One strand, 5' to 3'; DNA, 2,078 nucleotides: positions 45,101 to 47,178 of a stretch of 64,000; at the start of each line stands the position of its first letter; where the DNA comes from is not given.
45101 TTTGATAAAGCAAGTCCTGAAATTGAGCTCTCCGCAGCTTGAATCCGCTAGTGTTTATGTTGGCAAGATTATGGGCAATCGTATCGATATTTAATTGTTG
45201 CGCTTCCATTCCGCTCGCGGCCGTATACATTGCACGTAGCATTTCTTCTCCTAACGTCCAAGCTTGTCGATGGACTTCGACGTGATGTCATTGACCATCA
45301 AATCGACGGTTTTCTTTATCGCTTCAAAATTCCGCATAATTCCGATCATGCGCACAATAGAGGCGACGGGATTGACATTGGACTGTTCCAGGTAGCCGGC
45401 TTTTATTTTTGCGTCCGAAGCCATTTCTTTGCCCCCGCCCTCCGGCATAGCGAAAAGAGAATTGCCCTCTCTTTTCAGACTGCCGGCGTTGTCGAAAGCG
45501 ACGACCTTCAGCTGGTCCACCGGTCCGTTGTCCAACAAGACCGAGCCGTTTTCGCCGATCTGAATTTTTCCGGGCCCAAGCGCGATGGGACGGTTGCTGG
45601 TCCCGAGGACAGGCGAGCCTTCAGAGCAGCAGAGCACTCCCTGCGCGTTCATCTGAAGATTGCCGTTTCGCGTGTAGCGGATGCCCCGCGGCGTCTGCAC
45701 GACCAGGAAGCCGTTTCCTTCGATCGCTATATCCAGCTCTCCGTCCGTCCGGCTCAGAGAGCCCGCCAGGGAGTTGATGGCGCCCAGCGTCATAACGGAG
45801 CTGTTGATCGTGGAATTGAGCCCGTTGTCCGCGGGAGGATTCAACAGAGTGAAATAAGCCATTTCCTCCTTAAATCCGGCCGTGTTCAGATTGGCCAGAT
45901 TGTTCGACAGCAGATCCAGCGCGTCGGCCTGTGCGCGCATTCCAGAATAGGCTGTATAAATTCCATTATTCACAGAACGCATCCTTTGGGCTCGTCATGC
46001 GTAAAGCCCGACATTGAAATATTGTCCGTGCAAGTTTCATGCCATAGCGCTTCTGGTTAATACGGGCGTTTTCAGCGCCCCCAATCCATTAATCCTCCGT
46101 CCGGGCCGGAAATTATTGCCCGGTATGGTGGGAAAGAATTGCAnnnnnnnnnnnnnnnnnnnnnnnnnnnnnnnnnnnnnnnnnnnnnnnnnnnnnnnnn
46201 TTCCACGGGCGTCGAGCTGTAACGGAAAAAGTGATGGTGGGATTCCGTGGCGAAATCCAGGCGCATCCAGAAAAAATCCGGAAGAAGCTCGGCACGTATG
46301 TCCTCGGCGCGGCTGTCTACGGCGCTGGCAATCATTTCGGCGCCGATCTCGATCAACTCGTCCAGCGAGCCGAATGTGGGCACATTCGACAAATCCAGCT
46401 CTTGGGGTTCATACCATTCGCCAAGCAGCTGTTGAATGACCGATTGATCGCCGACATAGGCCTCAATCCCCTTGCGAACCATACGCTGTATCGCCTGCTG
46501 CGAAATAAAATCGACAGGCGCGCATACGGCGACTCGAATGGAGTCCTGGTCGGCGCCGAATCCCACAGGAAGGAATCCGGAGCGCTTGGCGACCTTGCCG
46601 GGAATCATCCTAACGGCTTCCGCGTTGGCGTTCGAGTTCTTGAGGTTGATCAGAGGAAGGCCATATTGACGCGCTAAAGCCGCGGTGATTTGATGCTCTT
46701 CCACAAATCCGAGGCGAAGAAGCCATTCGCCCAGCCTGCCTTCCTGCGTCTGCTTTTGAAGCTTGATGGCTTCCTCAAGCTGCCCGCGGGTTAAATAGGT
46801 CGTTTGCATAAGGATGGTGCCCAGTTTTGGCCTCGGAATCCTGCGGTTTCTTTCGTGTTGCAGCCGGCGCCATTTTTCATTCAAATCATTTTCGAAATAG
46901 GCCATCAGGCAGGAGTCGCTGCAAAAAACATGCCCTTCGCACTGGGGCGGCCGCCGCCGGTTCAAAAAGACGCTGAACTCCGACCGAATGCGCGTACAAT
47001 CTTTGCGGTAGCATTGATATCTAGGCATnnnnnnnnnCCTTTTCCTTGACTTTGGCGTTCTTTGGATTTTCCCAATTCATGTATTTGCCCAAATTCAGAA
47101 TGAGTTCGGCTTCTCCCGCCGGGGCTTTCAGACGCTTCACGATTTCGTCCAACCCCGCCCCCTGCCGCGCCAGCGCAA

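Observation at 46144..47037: Stand-alone MshEN-type putative c-di-GMP receptor, fused to a zinc-ribbon-like module, as the last gene of the fliA-fliMN operon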

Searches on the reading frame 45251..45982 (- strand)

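Call 3: search_protein_families(library=pfam, proteins=[window:45251-45982:-], max_evalue=0.1)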
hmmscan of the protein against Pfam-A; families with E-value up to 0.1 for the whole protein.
window:45251-45982:- (243 aa): 3 families
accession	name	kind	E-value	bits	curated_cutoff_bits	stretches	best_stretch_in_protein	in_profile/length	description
PF22692.1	LlgE_F_G_D1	-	3.3e-13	50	27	1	86-148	1-62/64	Flagellar hook protein FlgE/F/G D1 domain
PF00460.25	Flg_bb_rod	-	3.7e-10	40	20.7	1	8-38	1-31/31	Flagella basal body rod protein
PF06429.18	Flg_bbr_C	-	3.4e-09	36.5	23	1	195-225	2-32/46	Flagellar basal body rod FlgEFG protein C-terminal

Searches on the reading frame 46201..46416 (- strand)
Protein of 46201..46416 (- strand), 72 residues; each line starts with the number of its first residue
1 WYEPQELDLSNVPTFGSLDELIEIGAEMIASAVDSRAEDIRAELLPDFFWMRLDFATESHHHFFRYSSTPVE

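Call 63: predict_structure(alignment_id=A4)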
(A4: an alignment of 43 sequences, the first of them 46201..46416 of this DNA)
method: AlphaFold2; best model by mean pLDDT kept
length: 72 residues; sequences in the alignment: 43
mean_pLDDT: 90.8   pTM: 0.73
mean pLDDT of the five models: 90.8, 90.4, 88.3, 88.3, 87.6
residues with pLDDT >= 90: 58; 70-90: 9; 50-70: 4; < 50: 1
segments of 3 or more residues with pLDDT < 50: none
pLDDT, mean of each block of 10 residues (from residue 1): 81 94 96 96 95 96 86 49
secondary structure, 60 per line:
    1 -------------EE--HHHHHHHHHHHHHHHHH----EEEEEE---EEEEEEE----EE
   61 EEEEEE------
elements in order: H18-34 E39-44 E48-54 E59-66

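Call 65: fold_search(model_id=the predicted structure, library=pdb)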
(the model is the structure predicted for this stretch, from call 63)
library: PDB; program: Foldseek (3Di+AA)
matches with E <= 10: 1169; with E <= 0.001: 0
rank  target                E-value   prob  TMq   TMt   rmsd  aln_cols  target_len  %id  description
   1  7oxx_B                7.5e-02  0.84  0.37  0.21  16.7        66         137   12  CrabP2 mutant R30AK31A (released 2022-07-13)
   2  7oxx_A                8.4e-02  0.82  0.37  0.21  16.6        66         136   12  CrabP2 mutant R30AK31A (released 2022-07-13)
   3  7oxx_C                1.1e-01  0.63  0.37  0.21  21.0        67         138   15  CrabP2 mutant R30AK31A (released 2022-07-13)
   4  5uhj_A                2.4e-01  0.25  0.30  0.22   7.2        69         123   14  The crystal structure of a natural product biosynthetic enzyme from Streptomyces sp. CB03234 (released 2017-01-25)
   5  5kew_A                2.6e-01  0.63  0.43  0.37  10.8        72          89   15  Vibrio parahaemolyticus VtrA/VtrC complex bound to the bile salt taurodeoxycholate (released 2016-07-20)
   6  5uhj_B                2.6e-01  0.23  0.30  0.22   7.3        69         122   14  The crystal structure of a natural product biosynthetic enzyme from Streptomyces sp. CB03234 (released 2017-01-25)
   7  6aqu_B                2.9e-01  0.69  0.38  0.16   4.6        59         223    5  Crystal Structure of Plasmodium falciparum purine nucleoside phosphorylase: The M183L mutant (released 2018-03-28)
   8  5hzq_A                2.9e-01  0.44  0.34  0.19  10.7        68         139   13  Crystal structure of cellular retinoic acid binding protein 2 (CRABP2)-aryl fluorosulfate covalent conjugate (released 2016-06-01)
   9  3cr6                  3.1e-01  0.54  0.33  0.19   8.3        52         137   13  Crystal Structure of the R132K:R111L:A32E Mutant of Cellular Retinoic Acid Binding Protein Type II Complexed with C15-al (released 2009-03-17)
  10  5kew_E                3.5e-01  0.63  0.39  0.34   4.9        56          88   16  Vibrio parahaemolyticus VtrA/VtrC complex bound to the bile salt taurodeoxycholate (released 2016-07-20)
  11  5zfr_C                3.8e-01  0.97  0.49  0.10   2.1        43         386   16  Crystal structure of PilB, an extension ATPase motor of Type IV pilus, from Geobacter sulfurreducens (released 2018-09-19)
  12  5kev_A                3.8e-01  0.66  0.44  0.37   5.0        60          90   15  Vibrio parahaemolyticus VtrA/VtrC complex (released 2016-07-20)
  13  6h8s                  3.8e-01  0.25  0.29  0.09   4.6        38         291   10  CRYSTAL STRUCTURE OF THE MOUSE PROTEIN TYROSINE PHOSPHATASE PTPN5 (STEP) IN COMPLEX WITH COMPOUND BI-0314 (released 2018-09-26)
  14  5umq_B                4.0e-01  0.20  0.31  0.22   7.2        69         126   14  Crystal structure of TnmS1, an antibiotic binding protein from Streptomyces sp. CB03234 (released 2018-07-04)
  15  5umq_A                4.3e-01  0.28  0.34  0.23   7.1        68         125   13  Crystal structure of TnmS1, an antibiotic binding protein from Streptomyces sp. CB03234 (released 2018-07-04)
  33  1p9r                  6.2e-01  0.91  0.45  0.10   2.3        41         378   20  Crystal Structure of Vibrio cholerae putative NTPase EpsE (released 2003-10-14)
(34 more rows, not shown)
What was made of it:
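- On PilB/MshE/GspE secretion and pilus ATPases (T2SSE): Foldseek gives prob 0.97 and 0.91 but E 0.38 and 0.62 (call 65).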

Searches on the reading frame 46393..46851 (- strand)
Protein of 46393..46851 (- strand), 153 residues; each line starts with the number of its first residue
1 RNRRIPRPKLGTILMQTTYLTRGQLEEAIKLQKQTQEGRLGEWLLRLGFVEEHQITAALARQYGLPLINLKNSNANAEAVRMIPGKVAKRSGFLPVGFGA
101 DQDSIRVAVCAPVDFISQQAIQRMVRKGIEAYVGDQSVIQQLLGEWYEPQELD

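Call 45: search_solved_structures(query=window:46393-46851:-, max_evalue=0.001, show_alignments=5)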
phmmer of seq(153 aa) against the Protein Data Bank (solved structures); distinct sequences matched with E-value up to 0.001: 15.
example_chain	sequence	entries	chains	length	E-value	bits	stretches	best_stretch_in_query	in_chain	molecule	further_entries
6f8l_G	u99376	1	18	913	1.7e-23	86.4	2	8-147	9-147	Type IV pilus assembly protein PilF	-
5htl_A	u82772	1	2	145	3.1e-17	66.1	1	7-133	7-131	MSHA biogenesis protein MshE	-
5tsg_B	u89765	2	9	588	1.2e-15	60.9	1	6-149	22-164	Type IV pilus biogenesis ATPase PilB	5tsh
6olj_C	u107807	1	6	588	1.2e-15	60.9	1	6-149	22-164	Type IV pilus biogenesis ATPase PilB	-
5zfr_A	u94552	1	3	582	2.6e-14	56.6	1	8-149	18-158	Type IV pilus biogenesis ATPase PilB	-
3jc8_Ba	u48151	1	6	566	1.2e-13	54.5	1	9-148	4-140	Type IV-A pilus assembly ATPase PilB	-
9g1w_A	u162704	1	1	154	1.3e-10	44.6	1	8-147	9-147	Type IV pilus assembly ATPase PilB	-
8pdk_A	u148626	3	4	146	2.4e-06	30.8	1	9-112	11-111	c-di-GMP binding domain of the ATPase enzyme PilF | ATP-binding motif-containing protein pilF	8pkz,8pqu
6ejf_J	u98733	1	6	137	2.6e-06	30.7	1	9-109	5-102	Type IV pilus assembly protein PilF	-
8pfa_A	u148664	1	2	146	5.2e-06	29.7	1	9-112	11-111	c-di-GMP binding domain of the ATPase enzyme PilF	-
9gl5_A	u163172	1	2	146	5.6e-06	29.6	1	9-112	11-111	ATP-binding motif-containing protein pilF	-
9glg_A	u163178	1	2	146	6.4e-06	29.4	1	9-112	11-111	ATP-binding motif-containing protein pilF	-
8pe0_A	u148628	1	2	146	1.1e-05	28.7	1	10-112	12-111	c-di-GMP binding domain of the ATPase enzyme PilF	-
6ejf_G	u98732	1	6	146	0.00033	23.9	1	6-100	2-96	Type IV pilus assembly protein PilF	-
7lko_B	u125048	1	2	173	0.0004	23.6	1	23-147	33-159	Pilus biogenesis protein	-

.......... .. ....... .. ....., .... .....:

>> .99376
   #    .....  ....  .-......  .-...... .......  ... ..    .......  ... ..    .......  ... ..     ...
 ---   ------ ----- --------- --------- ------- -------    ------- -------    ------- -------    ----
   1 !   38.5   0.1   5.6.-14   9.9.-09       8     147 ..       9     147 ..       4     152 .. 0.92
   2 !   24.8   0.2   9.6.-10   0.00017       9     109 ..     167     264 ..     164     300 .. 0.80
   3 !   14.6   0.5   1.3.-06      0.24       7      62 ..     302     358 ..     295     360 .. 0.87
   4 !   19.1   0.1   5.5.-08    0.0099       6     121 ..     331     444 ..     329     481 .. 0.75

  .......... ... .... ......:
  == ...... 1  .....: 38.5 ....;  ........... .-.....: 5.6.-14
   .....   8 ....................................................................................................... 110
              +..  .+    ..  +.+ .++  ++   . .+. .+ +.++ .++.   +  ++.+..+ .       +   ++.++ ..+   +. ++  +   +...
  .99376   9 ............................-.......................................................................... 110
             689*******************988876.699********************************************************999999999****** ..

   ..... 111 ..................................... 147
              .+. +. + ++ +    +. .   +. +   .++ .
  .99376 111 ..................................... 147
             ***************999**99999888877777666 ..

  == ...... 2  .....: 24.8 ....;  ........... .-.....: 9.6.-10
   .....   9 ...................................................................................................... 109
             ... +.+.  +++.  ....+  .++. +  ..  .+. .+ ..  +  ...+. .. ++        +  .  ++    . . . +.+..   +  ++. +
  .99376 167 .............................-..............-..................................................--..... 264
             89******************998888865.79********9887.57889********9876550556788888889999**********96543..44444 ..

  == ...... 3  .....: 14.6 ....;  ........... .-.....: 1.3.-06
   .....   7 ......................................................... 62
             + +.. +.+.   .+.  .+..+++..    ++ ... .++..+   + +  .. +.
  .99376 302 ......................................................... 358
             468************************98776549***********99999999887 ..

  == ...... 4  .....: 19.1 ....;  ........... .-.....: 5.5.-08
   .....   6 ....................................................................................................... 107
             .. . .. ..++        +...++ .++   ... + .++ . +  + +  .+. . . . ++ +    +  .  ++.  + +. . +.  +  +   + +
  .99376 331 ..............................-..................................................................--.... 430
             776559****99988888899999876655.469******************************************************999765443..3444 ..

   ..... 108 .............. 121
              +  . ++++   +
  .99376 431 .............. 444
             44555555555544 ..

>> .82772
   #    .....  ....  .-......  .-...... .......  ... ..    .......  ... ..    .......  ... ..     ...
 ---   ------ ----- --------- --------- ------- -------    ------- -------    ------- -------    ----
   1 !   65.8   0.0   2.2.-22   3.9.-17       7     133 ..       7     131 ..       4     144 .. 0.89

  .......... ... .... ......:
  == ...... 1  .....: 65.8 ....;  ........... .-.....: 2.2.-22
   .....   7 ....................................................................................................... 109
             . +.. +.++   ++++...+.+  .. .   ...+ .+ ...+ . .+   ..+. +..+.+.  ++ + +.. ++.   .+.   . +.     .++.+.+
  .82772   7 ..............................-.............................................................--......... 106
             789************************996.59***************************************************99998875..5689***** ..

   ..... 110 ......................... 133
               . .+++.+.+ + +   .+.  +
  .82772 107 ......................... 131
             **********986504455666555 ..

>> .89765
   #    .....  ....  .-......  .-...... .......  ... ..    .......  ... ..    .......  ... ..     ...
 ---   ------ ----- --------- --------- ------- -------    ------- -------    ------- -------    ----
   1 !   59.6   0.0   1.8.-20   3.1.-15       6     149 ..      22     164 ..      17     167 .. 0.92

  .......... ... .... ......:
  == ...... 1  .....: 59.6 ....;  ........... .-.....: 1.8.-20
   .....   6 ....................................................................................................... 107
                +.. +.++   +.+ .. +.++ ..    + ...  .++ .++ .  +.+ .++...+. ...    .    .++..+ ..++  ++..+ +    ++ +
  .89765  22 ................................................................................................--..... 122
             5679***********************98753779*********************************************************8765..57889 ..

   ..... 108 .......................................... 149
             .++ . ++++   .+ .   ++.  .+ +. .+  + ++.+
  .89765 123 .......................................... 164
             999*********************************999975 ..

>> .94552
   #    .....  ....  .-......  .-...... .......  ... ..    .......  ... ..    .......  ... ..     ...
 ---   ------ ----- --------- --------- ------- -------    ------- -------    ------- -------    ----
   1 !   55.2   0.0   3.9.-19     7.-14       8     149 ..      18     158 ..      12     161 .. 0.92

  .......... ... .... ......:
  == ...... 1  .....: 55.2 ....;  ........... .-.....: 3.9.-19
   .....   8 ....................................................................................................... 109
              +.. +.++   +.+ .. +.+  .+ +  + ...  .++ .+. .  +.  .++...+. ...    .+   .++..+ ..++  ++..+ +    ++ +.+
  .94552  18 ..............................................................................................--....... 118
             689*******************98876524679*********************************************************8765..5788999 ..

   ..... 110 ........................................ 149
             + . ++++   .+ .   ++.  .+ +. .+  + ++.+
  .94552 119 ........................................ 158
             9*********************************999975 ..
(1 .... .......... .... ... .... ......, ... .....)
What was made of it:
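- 46666..46827 (-): Residues 68-121: MshEN_N, the predicted c-di-GMP site. Half-site 1 is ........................, the spacer is KQTQEG, and half-site 2 is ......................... The residue-by-residue alignment to MshE 5HTL is in call 45.
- Checked: phmmer against PDB gives MshE 5HTL at E 3e-17 (call 45).
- D108 of MshE, a minor contact, is replaced by Ala (call 45).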

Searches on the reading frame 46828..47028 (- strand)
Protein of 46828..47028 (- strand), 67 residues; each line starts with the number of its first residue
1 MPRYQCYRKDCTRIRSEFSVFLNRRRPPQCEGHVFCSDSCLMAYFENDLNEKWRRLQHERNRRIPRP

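Call 15: search_protein_families(library=pfam, proteins=[window:46828-47028:-], max_evalue=10)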
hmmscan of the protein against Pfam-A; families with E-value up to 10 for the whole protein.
seq(67 aa): 1 family
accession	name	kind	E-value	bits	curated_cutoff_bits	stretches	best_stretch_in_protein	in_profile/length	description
PF24900.1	TRASH_ZMYM4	-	0.092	13.2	27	1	34-44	25-35/42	Zinc finger MYM-type protein 4-like, TRASH domain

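Call 79: search_solved_structures(query=A5, max_evalue=10, show_alignments=3)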
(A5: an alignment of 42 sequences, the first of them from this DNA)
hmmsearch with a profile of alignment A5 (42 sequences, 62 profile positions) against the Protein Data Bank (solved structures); distinct sequences matched with E-value up to 10: 6.
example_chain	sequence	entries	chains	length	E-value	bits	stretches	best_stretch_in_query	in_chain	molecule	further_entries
2jmi_A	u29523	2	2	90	0.028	17.5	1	31-47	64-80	Protein YNG1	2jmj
9uuo_C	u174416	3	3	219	0.22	14.6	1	31-47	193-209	Protein YNG1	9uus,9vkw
4fzl_A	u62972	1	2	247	1.3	12.1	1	29-42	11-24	Bacteriocin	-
4fzn_A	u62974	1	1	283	1.4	12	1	29-42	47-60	Bacteriocin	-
4fzm_A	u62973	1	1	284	1.4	12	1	29-42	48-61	Bacteriocin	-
9ci7_B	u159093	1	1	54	3.3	10.8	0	33-57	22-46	TOX high mobility group box family member 4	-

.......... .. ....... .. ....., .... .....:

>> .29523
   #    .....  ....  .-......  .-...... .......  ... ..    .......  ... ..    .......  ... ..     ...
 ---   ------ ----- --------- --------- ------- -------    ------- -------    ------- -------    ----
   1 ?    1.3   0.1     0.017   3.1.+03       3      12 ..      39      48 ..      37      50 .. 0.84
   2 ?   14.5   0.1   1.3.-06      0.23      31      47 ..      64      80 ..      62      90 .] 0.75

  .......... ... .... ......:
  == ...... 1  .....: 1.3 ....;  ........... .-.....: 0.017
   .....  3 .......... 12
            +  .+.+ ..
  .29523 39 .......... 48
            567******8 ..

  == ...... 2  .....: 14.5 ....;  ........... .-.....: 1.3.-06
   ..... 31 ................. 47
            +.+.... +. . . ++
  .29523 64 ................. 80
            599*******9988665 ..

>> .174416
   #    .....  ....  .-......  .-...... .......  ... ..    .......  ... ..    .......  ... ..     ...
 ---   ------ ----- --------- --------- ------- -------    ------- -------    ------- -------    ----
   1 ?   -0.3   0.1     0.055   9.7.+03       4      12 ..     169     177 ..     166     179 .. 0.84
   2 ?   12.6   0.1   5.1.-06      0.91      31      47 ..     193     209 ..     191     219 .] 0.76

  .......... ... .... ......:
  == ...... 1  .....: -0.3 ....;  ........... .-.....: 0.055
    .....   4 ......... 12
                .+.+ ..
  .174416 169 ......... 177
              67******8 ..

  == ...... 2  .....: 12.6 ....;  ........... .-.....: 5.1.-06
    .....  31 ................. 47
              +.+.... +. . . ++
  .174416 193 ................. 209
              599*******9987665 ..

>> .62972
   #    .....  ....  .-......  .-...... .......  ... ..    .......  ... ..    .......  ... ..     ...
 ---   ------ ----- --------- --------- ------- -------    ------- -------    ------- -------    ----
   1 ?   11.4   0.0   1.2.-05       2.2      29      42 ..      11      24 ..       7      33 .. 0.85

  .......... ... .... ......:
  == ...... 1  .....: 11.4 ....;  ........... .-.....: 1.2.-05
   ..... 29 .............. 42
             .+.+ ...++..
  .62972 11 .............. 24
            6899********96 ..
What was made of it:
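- On TRASH / FCS / MYM-type zinc fingers (N-terminal module): The PDB profile search's best hit is E 0.028 on a PHD knuckle (call 79).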
